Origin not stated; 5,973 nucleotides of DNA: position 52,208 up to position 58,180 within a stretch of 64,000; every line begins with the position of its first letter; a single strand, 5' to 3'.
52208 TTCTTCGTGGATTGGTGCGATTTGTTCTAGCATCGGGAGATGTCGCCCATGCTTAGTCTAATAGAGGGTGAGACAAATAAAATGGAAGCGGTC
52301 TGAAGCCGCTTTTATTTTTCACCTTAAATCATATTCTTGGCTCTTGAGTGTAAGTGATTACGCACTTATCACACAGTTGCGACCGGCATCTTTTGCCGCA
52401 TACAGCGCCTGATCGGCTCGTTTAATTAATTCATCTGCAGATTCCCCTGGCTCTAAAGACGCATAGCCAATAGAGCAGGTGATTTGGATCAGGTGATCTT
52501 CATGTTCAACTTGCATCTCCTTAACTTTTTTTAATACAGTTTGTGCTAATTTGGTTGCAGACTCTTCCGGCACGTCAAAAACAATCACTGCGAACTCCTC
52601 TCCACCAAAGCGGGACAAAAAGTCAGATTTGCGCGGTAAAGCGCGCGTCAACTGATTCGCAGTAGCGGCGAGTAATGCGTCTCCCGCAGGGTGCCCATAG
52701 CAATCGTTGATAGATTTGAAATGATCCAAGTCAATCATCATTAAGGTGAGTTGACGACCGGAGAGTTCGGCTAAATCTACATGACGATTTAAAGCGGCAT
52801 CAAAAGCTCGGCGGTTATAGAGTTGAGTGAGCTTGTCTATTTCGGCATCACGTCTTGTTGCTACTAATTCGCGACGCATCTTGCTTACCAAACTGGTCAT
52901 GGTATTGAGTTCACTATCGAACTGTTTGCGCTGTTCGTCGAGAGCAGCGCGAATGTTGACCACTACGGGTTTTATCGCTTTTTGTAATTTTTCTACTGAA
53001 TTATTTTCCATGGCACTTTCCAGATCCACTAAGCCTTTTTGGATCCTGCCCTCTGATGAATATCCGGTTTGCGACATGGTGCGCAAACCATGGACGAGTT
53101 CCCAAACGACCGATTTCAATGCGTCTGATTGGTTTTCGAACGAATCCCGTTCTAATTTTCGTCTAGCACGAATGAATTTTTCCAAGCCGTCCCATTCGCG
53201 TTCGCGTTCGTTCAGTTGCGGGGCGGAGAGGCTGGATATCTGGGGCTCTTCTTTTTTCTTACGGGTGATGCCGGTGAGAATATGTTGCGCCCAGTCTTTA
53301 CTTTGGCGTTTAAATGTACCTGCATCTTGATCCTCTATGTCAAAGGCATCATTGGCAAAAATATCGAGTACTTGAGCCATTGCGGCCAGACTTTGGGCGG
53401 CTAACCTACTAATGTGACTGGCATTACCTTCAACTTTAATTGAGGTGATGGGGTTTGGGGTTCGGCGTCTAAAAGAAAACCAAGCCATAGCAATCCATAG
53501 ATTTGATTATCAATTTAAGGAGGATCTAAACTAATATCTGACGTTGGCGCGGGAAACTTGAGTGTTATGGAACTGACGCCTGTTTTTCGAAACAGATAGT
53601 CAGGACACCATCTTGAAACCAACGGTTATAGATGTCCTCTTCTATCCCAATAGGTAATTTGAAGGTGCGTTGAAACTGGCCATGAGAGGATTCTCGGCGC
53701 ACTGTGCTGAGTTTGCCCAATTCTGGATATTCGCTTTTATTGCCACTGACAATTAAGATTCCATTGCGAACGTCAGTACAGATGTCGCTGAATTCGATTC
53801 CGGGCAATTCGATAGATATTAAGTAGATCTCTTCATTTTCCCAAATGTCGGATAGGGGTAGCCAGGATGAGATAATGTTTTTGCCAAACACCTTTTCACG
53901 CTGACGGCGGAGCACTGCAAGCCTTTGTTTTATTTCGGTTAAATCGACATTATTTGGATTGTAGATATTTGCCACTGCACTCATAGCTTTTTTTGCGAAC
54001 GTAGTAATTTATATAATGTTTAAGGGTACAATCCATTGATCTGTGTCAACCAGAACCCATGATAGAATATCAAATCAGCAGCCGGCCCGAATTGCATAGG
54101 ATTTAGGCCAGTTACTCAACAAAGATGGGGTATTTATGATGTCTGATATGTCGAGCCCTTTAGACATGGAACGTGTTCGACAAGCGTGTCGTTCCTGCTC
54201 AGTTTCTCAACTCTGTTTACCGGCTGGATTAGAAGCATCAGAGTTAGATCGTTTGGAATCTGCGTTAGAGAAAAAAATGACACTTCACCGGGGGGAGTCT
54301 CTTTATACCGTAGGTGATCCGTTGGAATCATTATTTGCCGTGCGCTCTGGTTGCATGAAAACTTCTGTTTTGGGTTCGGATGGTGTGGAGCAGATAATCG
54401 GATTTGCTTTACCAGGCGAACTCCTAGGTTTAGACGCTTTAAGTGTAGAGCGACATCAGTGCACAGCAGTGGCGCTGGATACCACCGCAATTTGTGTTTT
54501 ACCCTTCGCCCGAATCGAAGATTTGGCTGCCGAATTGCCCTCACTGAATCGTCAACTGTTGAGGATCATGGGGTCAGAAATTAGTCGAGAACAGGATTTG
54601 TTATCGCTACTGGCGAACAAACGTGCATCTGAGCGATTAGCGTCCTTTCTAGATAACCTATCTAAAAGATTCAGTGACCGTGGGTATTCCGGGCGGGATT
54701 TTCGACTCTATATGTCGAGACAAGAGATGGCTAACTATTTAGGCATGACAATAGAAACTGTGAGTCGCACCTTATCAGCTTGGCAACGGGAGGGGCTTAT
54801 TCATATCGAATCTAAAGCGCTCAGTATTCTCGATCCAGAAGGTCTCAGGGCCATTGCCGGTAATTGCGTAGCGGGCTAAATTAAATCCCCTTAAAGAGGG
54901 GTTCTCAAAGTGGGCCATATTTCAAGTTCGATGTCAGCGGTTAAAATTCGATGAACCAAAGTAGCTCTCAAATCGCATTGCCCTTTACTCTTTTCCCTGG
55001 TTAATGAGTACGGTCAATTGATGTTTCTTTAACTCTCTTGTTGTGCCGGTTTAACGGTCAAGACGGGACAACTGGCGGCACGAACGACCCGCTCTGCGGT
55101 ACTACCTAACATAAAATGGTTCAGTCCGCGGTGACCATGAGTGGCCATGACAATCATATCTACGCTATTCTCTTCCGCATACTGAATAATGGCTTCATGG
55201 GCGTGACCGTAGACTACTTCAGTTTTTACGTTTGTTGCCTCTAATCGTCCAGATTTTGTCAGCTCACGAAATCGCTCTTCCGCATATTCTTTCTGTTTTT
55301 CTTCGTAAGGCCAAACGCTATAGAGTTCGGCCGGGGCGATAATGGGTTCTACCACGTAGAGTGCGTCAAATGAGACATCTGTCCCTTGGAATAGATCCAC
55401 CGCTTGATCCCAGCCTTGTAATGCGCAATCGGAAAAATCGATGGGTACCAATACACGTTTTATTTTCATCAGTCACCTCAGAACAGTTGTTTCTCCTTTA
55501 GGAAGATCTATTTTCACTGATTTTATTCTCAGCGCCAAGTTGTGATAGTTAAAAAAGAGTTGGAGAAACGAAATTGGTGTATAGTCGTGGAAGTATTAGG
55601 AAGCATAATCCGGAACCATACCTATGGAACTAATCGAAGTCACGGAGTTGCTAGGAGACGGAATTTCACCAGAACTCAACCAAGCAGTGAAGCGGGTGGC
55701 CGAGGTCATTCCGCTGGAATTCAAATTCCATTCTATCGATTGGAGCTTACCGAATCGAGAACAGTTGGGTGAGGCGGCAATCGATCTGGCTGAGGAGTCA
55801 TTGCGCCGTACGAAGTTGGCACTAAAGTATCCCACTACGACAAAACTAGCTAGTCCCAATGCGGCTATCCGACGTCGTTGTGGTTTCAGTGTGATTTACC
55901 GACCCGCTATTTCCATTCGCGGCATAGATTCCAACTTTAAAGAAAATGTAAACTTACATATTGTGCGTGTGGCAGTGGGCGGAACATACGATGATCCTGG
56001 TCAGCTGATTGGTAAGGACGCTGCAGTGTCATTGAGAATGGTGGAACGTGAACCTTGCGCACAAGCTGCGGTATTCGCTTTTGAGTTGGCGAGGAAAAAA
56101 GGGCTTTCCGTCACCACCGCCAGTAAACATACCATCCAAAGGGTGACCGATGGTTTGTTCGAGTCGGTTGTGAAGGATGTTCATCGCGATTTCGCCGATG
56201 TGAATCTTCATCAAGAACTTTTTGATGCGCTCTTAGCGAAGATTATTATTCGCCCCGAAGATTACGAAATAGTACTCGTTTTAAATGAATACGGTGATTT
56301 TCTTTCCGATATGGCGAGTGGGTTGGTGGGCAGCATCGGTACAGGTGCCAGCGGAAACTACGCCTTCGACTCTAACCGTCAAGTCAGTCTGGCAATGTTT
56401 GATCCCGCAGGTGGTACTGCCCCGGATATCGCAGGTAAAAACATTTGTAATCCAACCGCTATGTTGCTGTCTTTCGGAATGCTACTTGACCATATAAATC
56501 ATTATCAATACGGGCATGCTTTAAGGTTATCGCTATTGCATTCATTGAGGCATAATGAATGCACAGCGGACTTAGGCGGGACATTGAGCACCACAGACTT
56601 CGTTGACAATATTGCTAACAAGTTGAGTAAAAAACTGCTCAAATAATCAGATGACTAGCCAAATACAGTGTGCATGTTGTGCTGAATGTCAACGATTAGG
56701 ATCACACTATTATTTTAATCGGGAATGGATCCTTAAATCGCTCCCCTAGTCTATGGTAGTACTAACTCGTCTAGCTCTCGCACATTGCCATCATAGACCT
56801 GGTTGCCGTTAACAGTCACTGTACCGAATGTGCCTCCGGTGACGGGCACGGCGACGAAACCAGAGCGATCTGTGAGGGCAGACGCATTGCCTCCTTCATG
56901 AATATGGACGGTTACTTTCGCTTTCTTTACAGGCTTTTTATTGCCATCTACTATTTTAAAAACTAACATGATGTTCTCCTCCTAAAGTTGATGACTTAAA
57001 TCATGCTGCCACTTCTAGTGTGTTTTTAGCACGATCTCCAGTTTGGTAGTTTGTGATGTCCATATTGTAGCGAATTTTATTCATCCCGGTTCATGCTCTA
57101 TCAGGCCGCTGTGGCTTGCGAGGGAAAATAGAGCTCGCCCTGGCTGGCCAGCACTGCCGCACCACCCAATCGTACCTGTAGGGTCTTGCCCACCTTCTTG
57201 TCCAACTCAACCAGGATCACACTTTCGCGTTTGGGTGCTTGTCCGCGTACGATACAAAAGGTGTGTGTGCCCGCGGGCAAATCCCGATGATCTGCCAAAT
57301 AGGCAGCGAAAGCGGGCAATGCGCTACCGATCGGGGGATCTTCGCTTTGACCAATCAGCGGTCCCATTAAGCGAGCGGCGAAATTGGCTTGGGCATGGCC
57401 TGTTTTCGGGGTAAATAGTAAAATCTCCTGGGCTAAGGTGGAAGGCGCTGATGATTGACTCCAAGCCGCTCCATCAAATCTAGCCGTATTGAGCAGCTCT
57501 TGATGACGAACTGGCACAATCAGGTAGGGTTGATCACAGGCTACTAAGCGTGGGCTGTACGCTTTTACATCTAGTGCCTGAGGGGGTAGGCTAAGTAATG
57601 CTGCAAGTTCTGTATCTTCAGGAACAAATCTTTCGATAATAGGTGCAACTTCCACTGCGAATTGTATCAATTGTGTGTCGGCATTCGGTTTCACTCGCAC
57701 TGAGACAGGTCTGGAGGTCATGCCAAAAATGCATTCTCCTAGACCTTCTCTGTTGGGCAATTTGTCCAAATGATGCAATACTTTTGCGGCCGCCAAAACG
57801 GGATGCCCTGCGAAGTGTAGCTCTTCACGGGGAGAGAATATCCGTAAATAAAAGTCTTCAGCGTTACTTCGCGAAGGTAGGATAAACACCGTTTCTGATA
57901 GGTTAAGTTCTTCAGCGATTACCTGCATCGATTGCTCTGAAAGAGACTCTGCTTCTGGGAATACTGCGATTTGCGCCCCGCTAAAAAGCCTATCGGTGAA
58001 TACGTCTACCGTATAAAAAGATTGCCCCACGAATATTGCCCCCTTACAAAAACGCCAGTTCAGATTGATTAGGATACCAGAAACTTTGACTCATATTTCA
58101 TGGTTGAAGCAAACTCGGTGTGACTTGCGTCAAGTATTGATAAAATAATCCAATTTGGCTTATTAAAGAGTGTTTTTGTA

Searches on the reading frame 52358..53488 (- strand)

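Call 77: search_protein_families(library=pfam, proteins=[window:52358-53488:-], max_evalue=0.00001)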
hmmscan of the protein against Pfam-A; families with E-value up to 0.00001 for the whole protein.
window:52358-53488:- (376 aa): 1 family
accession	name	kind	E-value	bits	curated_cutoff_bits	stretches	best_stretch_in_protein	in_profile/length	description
PF00990.26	GGDEF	-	9.2e-47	159.2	23.8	1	215-371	1-160/161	Diguanylate cyclase, GGDEF domain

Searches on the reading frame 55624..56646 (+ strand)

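Call 77: search_protein_families(library=pfam, proteins=[window:55624-56646:+], max_evalue=0.00001)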
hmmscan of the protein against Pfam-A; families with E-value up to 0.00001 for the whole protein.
window:55624-56646:+ (340 aa): 1 family
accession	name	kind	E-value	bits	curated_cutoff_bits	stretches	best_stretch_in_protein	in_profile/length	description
PF00180.25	Iso_dh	-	1.4e-52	179.5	27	1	6-330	2-348/348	Isocitrate/isopropylmalate dehydrogenase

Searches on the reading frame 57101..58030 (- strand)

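Call 77: search_protein_families(library=pfam, proteins=[window:57101-58030:-], max_evalue=0.00001)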
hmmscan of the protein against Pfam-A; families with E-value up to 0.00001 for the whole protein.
window:57101-58030:- (309 aa): 1 family
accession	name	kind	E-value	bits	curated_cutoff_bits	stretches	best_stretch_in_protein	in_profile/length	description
PF02567.21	PhzC-PhzF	-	7.8e-51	173.7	27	1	8-298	1-281/281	Phenazine biosynthesis-like protein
